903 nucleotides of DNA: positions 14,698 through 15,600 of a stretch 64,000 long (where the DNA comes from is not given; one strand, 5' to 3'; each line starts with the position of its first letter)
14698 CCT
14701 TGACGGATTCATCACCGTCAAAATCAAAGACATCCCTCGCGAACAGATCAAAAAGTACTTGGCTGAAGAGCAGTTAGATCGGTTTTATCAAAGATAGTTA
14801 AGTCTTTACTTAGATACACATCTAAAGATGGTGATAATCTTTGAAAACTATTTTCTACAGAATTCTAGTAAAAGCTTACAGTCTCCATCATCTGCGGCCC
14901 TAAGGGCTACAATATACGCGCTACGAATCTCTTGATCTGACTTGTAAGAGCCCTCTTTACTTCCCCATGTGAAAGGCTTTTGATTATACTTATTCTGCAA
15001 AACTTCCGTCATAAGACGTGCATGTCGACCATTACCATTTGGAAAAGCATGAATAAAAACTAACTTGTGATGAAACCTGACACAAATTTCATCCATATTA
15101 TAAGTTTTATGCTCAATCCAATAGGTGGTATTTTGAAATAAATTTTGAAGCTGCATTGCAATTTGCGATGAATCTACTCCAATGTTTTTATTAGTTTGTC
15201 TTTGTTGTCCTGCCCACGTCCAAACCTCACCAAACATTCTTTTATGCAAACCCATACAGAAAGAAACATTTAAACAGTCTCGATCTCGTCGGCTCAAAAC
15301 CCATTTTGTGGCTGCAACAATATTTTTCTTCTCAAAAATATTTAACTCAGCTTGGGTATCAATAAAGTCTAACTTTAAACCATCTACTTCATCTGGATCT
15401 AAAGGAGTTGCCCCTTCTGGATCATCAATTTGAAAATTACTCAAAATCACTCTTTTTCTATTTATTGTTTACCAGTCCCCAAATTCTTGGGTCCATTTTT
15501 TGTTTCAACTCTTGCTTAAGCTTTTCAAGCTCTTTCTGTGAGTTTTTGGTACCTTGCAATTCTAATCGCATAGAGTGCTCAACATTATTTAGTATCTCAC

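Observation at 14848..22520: A ~7.7-kb accessory islet: two Fic modules bracketing an OLD-family ATPase-Toprim gene and an IS scar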

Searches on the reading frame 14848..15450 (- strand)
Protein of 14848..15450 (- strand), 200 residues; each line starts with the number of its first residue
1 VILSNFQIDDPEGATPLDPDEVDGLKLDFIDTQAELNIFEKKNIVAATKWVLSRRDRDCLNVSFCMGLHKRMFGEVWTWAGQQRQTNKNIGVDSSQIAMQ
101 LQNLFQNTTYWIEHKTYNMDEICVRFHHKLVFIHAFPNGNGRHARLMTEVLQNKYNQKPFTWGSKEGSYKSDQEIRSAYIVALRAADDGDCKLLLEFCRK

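Call 3: search_protein_families(library=pfam, proteins=[window:14848-15450:-], max_evalue=0.01)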
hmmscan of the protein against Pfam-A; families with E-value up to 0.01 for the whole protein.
window:14848-15450:- (200 aa): 1 family
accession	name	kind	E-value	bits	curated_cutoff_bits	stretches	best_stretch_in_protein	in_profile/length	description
PF02661.23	Fic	-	2.3e-09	38.4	24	1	63-150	5-91/93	Fic/DOC family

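Call 4: search_protein_families(library=padloc, proteins=[window:14848-15450:-], max_evalue=0.01)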
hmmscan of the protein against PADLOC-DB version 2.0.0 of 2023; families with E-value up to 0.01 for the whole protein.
window:14848-15450:- (200 aa): 8 families
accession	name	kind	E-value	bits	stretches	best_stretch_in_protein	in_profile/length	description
PDLC04839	PDC-S04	-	1.5e-21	75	1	30-197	28-197/205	-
PDLC04838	PDC-S04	-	3.3e-14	51.2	1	30-156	33-166/209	-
PDLC04840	PDC-S04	-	1.4e-07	29.4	1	36-161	49-183/227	-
PDLC03963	SoFic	-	2.9e-07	28.2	1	37-149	90-209/361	-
PDLC04841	PDC-S04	-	9.3e-07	26.8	1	67-164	147-240/292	-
PDLC04836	PDC-S04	-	1.2e-06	25.9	1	90-162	129-197/244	-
PDLC04842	PDC-S04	-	5.9e-06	24.1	1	67-162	49-140/202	-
PDLC04837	PDC-S04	-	1.1e-05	22.9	1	94-170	129-202/234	-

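Call 5: search_protein_families(library=ncbifam, proteins=[window:14848-15450:-], max_evalue=0.01)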
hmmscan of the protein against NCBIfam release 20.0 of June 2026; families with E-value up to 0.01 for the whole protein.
window:14848-15450:- (200 aa): 3 families
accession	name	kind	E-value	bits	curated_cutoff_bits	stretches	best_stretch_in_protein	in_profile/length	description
TIGR02613.1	mob_myst_B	hypoth_equivalog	2.8e-68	229.5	124.4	1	14-199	1-186/186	mobile mystery protein B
NF046029.1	ProtAdlyltaseNmFic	equivalog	8.1e-06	25.7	230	1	67-162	34-125/177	protein adenylyltransferase Fic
NF045983.1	ProtAdnltaseVbhT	equivalog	0.0015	17.7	800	1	61-147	55-148/419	type II toxin-antitoxin system protein adenylyltransferase VbhT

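Call 22: search_solved_structures(query=window:14848-15450:-, max_evalue=0.01, show_alignments=1)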
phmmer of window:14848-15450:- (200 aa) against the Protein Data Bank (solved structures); distinct sequences matched with E-value up to 0.01: 26.
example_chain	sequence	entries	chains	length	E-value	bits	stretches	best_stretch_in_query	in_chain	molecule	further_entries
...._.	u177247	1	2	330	2.2e-08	37.2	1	59-199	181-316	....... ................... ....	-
6i7h_A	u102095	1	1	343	2.3e-08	37.1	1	59-199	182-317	Adenosine monophosphate-protein transferase FICD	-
6i7g_A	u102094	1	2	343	2.3e-08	37.1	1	59-199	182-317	Adenosine monophosphate-protein transferase FICD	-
6i7i_A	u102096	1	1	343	2.3e-08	37.1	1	59-199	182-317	Adenosine monophosphate-protein transferase FICD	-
4u04_A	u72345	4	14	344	2.3e-08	37.1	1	59-199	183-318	Adenosine monophosphate-protein transferase FICD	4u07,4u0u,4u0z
6i7j_A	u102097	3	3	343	2.3e-08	37.1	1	59-199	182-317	Adenosine monophosphate-protein transferase FICD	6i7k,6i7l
4u0s_A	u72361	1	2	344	2.5e-08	37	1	59-199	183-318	Adenosine monophosphate-protein transferase FICD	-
6zmd_B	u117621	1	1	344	6.3e-08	35.7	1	59-198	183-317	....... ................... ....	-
7b7z_A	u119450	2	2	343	5.8e-07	32.5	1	59-199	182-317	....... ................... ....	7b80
5jj6_A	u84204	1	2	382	8.4e-06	28.7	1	53-155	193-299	Adenosine monophosphate-protein transferase FICD homolog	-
5jj7_A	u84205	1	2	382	8.4e-06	28.7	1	53-155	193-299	Adenosine monophosphate-protein transferase FICD homolog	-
5nv5_A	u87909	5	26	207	0.00011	25.1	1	32-163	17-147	Fic family protein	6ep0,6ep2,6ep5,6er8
3se5_A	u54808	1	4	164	0.00013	24.8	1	58-164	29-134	Cell filamentation protein Fic-related protein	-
5cgl_A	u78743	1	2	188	0.00015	24.7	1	58-164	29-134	Adenosine monophosphate-protein transferase NmFic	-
5ckl_A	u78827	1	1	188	0.00017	24.4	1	58-164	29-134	Adenosine monophosphate-protein transferase NmFic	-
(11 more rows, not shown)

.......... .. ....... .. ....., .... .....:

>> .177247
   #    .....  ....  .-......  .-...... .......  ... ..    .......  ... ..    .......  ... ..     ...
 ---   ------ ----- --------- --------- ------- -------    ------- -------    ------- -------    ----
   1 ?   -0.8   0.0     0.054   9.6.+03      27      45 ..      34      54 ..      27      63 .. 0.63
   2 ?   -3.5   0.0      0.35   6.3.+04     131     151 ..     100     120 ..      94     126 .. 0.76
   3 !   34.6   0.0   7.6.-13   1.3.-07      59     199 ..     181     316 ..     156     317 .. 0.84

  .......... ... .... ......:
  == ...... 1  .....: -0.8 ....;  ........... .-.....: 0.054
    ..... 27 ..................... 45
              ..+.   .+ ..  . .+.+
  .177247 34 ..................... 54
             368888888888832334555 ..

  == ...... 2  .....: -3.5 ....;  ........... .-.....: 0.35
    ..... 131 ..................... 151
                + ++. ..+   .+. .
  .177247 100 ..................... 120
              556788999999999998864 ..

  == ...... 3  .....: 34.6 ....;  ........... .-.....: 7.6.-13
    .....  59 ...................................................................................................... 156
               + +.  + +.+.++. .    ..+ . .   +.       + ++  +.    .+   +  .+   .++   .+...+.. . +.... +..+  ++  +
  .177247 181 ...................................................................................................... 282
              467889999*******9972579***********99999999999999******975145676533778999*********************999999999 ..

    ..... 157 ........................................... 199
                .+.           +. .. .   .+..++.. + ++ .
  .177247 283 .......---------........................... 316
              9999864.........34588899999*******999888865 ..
